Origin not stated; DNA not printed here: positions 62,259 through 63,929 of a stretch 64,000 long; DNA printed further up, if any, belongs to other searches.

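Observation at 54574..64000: Uncharacterised radical SAM-rich operon linked to polyprenyl-phosphate glycosylation genes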

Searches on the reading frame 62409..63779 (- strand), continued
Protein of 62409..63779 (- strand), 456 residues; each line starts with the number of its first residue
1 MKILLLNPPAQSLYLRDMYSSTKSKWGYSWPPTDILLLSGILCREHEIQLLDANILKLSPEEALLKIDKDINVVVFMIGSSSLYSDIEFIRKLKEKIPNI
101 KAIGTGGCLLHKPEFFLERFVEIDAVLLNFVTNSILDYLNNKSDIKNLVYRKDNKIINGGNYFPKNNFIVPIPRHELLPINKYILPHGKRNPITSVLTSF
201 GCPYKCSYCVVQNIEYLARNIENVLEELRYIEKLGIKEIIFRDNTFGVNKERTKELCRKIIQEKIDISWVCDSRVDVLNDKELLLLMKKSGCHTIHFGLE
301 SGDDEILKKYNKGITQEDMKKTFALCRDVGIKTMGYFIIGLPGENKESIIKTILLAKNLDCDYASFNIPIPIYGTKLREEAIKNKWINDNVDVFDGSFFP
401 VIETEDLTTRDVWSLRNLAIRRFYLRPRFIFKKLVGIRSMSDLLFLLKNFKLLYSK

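Call 68: list_cluster_members(proteins=[window:62409-63779:-, window:61694-62404:-, window:58988-59947:-, window:58028-58978:-, window:56139-57062:-, window:55663-56124:-, window:54574-55500:-, window:48517-50136:-])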
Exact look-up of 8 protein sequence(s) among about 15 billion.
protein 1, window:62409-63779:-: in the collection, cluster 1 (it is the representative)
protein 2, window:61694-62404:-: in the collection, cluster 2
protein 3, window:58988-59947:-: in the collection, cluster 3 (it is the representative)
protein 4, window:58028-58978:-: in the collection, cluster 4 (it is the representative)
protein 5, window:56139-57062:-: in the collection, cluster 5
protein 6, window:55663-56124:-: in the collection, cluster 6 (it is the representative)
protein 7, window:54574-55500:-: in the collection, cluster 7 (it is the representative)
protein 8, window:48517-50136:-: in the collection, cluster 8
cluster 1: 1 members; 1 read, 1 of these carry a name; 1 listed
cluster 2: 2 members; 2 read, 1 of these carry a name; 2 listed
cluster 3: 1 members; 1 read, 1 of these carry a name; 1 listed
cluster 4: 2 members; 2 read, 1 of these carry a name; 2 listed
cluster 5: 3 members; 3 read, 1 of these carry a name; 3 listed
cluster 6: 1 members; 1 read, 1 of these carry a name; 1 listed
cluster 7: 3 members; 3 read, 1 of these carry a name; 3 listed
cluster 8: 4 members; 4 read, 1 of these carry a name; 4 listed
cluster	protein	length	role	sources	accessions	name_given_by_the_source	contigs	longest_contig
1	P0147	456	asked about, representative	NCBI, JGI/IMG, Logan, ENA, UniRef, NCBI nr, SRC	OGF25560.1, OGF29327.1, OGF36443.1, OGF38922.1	hypothetical protein A2331_01705 [Candidatus Falkowbacteria bacterium RIFOXYB2_FULL_34_18] | Radical SAM core domain-containing protein n=1 Tax=Candidatus Falkowbacteria bacterium ... | MAG: hypothetical protein A2331_01705 [Candidatus Falkowbacteria bacterium ...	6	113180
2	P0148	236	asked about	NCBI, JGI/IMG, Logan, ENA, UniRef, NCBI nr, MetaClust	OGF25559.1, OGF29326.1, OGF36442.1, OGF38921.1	hypothetical protein A2331_01700 [Candidatus Falkowbacteria bacterium RIFOXYB2_FULL_34_18] | Glycosyltransferase 2-like domain-containing protein n=1 Tax=Candidatus Falkowbacteria ... | MAG: hypothetical protein A2331_01700 [Candidatus Falkowbacteria bacterium ...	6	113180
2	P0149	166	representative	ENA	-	-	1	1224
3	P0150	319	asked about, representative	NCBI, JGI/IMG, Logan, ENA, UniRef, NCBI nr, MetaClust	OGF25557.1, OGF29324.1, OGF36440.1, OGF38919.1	hypothetical protein A2331_01690 [Candidatus Falkowbacteria bacterium RIFOXYB2_FULL_34_18] | Radical SAM core domain-containing protein n=1 Tax=Candidatus Falkowbacteria bacterium ... | MAG: hypothetical protein A2331_01690 [Candidatus Falkowbacteria bacterium ...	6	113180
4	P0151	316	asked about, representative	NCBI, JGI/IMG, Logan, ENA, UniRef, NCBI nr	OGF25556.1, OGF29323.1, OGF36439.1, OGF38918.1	hypothetical protein A2331_01685 [Candidatus Falkowbacteria bacterium RIFOXYB2_FULL_34_18] | Radical SAM core domain-containing protein n=1 Tax=Candidatus Falkowbacteria bacterium ... | MAG: hypothetical protein A2331_01685 [Candidatus Falkowbacteria bacterium ...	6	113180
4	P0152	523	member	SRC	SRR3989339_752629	-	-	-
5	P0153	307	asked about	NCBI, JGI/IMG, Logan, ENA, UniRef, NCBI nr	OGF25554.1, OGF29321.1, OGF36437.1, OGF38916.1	hypothetical protein A2331_01675 [Candidatus Falkowbacteria bacterium RIFOXYB2_FULL_34_18] | Radical SAM core domain-containing protein n=1 Tax=Candidatus Falkowbacteria bacterium ... | MAG: hypothetical protein A2331_01675 [Candidatus Falkowbacteria bacterium ...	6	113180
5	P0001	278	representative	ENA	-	-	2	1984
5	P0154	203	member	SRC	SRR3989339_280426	-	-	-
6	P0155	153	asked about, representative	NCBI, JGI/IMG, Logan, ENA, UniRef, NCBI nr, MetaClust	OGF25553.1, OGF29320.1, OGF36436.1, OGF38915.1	hypothetical protein A2331_01670 [Candidatus Falkowbacteria bacterium RIFOXYB2_FULL_34_18] | Fibronectin type-III domain-containing protein n=1 Tax=Candidatus Falkowbacteria ... | MAG: hypothetical protein A2331_01670 [Candidatus Falkowbacteria bacterium ...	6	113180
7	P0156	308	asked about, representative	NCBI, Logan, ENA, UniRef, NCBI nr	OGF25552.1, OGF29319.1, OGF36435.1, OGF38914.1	hypothetical protein A2331_01665 [Candidatus Falkowbacteria bacterium RIFOXYB2_FULL_34_18] | Radical SAM core domain-containing protein n=1 Tax=Candidatus Falkowbacteria bacterium ... | MAG: hypothetical protein A2331_01665 [Candidatus Falkowbacteria bacterium ...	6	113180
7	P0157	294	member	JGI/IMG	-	-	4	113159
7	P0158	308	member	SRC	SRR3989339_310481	-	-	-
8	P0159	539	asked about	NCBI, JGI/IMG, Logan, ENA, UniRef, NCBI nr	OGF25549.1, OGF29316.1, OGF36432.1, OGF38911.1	CTP synthase [Candidatus Falkowbacteria bacterium RIFOXYB2_FULL_34_18] | CTP synthase n=1 Tax=Candidatus Falkowbacteria bacterium RIFOXYD2_FULL_34_120 ... | MAG: CTP synthase [Candidatus Falkowbacteria bacterium RIFOXYB2_FULL_34_18]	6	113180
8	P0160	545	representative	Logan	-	-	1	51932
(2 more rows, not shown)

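Call 74: search_protein_families(library=padloc, proteins=[window:62409-63779:-], max_evalue=0.001)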
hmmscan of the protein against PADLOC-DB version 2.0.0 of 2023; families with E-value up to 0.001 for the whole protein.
window:62409-63779:- (456 aa): 1 family
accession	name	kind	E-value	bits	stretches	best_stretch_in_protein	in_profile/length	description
PDLC04689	PDC-M51A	-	1.1e-09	35.7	1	198-419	189-408/420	-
